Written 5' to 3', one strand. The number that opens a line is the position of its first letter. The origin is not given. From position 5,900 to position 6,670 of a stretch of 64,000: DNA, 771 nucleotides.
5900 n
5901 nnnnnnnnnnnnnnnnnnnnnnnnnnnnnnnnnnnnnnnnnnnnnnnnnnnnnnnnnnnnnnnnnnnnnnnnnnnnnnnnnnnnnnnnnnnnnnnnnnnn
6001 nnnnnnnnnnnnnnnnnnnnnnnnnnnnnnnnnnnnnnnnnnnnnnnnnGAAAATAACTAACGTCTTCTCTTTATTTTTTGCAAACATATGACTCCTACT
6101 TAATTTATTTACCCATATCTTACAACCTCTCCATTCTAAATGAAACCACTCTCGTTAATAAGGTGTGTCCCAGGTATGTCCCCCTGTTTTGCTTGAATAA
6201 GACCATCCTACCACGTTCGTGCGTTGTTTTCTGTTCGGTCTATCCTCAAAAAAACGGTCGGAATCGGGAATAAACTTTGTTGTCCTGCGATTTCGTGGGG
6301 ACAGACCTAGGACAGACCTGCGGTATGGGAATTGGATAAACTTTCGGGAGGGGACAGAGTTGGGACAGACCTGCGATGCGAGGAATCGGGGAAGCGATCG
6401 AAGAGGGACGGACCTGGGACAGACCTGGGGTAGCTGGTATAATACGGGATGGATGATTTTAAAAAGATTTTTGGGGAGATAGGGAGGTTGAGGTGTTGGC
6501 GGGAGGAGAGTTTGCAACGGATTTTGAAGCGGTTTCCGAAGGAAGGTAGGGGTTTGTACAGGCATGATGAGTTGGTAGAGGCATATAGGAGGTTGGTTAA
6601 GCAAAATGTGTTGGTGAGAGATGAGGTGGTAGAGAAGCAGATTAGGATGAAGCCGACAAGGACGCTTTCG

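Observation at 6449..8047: Bacterial Elp3 homolog (radical SAM plus GNAT) in a bacterial housekeeping context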

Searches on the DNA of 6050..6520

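Call 61: search_rna_families(source=window, start=6050, end=6520, threshold=evalue, max_evalue=1)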
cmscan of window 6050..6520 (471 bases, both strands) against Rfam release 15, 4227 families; matches with E-value up to 1: 0.
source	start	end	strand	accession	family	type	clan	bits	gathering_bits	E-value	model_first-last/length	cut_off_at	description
